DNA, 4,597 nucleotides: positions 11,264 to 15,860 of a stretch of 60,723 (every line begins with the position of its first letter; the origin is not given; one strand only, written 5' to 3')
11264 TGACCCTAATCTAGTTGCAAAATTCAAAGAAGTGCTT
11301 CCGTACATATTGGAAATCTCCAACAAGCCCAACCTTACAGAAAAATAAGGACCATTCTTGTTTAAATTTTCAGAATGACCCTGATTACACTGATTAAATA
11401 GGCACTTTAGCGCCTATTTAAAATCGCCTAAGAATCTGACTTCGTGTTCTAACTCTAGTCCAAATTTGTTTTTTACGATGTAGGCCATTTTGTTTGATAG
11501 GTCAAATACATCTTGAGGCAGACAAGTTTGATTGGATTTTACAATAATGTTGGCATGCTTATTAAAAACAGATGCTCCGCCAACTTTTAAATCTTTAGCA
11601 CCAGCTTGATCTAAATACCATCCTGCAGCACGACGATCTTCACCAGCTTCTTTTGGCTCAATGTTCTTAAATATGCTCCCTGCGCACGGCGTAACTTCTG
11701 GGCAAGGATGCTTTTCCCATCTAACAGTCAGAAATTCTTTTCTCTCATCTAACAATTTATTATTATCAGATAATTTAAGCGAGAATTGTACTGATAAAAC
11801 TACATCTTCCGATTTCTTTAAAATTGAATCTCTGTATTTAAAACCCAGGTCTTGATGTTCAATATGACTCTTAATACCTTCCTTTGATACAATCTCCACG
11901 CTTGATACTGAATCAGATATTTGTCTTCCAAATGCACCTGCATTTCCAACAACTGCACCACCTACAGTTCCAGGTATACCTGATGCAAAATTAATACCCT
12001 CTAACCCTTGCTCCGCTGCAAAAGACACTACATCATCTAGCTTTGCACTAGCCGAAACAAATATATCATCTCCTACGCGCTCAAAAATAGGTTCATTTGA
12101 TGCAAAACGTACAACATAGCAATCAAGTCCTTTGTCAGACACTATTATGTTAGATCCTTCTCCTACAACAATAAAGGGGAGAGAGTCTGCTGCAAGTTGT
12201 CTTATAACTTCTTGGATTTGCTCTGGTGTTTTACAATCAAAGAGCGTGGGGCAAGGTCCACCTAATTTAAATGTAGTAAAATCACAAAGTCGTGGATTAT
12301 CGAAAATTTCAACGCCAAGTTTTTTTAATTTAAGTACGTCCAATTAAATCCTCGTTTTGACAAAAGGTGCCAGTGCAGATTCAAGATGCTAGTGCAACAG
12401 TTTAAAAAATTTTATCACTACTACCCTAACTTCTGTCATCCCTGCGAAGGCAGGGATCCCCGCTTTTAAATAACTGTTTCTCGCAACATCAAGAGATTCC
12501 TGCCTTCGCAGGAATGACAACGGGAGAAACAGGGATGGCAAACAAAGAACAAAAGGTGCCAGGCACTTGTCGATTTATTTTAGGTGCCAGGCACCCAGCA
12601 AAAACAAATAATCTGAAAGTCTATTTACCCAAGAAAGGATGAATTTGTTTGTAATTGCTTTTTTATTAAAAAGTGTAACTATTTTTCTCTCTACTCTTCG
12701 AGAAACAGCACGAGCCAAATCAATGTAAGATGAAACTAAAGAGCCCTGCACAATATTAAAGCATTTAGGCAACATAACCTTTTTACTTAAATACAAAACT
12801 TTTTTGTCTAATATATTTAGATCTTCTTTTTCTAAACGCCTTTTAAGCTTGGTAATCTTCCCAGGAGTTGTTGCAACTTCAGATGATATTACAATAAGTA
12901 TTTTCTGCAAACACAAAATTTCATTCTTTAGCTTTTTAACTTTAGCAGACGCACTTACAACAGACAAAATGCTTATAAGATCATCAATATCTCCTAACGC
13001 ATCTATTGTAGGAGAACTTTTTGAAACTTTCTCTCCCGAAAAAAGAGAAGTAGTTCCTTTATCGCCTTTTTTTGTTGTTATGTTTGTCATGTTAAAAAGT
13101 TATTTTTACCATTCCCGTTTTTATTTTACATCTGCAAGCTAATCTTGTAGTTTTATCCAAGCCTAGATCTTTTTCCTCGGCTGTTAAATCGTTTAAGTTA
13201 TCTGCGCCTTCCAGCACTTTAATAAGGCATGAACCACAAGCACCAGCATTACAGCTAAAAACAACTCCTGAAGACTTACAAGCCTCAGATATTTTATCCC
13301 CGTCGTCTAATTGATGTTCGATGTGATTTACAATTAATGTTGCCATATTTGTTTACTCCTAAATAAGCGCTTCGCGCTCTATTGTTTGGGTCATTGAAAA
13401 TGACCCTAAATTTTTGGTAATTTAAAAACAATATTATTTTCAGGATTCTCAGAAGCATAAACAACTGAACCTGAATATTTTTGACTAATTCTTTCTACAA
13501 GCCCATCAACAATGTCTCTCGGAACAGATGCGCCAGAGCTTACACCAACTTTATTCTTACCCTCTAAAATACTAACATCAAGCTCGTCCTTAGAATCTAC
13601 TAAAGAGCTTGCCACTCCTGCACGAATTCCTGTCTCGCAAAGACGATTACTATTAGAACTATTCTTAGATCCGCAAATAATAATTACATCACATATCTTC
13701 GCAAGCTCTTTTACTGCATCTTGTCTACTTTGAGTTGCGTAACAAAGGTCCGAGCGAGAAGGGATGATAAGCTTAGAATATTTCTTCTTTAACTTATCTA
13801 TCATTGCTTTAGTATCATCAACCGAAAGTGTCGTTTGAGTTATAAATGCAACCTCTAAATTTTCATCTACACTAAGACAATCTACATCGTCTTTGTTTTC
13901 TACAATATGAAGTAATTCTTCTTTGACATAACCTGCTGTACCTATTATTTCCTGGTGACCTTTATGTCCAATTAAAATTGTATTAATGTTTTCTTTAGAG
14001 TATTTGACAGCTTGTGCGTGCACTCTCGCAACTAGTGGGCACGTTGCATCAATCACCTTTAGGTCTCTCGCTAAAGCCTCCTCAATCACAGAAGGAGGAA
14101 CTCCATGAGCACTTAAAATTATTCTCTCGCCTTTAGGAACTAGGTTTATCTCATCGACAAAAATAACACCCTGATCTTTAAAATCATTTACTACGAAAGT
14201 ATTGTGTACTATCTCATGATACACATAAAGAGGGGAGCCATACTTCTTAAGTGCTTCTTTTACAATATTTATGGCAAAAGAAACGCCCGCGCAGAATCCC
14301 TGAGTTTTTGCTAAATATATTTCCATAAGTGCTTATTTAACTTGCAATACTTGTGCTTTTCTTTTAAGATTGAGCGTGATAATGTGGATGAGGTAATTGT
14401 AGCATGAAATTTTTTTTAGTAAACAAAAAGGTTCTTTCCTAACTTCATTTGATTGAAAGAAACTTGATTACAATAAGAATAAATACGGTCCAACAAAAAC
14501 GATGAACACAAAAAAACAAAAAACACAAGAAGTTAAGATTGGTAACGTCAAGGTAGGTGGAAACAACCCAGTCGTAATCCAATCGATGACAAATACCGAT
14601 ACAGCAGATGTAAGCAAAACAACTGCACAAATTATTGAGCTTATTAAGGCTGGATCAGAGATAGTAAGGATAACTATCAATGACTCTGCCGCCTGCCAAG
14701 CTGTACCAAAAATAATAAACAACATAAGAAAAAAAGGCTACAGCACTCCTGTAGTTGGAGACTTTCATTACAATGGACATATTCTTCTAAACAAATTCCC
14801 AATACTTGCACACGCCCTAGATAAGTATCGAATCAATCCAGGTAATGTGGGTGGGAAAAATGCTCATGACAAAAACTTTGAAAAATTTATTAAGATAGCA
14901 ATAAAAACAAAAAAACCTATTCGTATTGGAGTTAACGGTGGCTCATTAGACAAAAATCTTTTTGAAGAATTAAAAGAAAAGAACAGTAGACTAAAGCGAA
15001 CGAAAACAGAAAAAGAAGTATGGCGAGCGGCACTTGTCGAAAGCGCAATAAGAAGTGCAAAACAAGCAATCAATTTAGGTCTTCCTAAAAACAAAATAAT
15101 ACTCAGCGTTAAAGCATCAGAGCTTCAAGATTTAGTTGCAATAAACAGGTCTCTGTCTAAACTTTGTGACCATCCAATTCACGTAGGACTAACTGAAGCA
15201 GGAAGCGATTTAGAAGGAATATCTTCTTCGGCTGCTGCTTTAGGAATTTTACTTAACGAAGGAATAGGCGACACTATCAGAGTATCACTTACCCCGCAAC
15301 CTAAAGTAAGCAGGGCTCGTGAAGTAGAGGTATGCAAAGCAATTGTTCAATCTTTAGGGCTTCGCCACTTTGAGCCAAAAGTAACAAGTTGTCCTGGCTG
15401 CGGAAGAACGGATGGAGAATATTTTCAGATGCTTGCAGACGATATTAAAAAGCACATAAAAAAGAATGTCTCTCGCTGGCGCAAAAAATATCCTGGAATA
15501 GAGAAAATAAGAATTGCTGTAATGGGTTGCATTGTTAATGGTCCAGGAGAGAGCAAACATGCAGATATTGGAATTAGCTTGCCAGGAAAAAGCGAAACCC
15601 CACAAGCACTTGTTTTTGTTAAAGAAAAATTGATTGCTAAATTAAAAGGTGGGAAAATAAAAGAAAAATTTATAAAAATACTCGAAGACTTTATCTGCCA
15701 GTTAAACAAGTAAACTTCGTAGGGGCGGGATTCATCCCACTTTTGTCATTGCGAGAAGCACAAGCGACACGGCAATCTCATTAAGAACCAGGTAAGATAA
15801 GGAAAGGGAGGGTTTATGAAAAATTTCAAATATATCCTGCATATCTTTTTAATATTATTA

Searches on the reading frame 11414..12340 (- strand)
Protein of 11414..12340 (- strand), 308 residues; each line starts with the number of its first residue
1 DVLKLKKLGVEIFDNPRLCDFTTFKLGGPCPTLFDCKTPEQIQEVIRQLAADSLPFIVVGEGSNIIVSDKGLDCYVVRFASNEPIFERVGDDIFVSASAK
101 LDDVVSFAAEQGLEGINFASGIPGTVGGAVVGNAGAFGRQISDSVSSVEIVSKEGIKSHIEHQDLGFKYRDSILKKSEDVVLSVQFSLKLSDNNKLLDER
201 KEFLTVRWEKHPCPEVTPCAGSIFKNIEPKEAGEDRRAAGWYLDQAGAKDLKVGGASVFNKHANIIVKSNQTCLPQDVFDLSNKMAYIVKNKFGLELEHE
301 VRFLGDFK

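Call 69: search_protein_families(library=pfam, proteins=[window:11414-12340:-], max_evalue=1e-8)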
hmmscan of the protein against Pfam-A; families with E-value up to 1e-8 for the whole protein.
window:11414-12340:- (308 aa): 2 families
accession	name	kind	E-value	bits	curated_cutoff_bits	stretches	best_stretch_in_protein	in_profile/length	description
PF02873.21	MurB_C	-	1.4e-19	70.5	27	1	200-304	6-99/99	UDP-N-acetylenolpyruvoylglucosamine reductase, C-terminal domain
PF01565.28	FAD_binding_4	-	2.8e-18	66.4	26.4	1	36-155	7-133/139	FAD binding domain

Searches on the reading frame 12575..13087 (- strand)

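Call 69: search_protein_families(library=pfam, proteins=[window:12575-13087:-], max_evalue=1e-8)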
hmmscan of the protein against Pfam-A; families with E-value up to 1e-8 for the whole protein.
window:12575-13087:- (170 aa): 1 family
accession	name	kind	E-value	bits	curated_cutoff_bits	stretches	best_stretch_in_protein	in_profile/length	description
PF01923.23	Cob_adeno_trans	-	5.3e-38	131.2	24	1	3-166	1-169/171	Cobalamin adenosyltransferase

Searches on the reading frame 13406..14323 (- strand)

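Call 70: search_protein_families(library=pfam, proteins=[window:13406-14323:-], max_evalue=1e-8)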
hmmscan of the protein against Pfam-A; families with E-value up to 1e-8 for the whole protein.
window:13406-14323:- (305 aa): 1 family
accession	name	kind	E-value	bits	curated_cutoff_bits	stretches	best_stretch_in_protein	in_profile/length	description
PF02401.23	LYTB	-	2.3e-86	289.9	24.5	1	2-279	1-266/267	LytB protein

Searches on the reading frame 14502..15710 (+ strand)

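Call 70: search_protein_families(library=pfam, proteins=[window:14502-15710:+], max_evalue=1e-8)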
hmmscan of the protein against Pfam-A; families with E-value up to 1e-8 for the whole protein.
window:14502-15710:+ (403 aa): 1 family
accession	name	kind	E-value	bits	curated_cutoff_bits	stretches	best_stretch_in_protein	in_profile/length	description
PF04551.19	GcpE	-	7.1e-111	370.9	32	1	8-395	1-342/343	GcpE protein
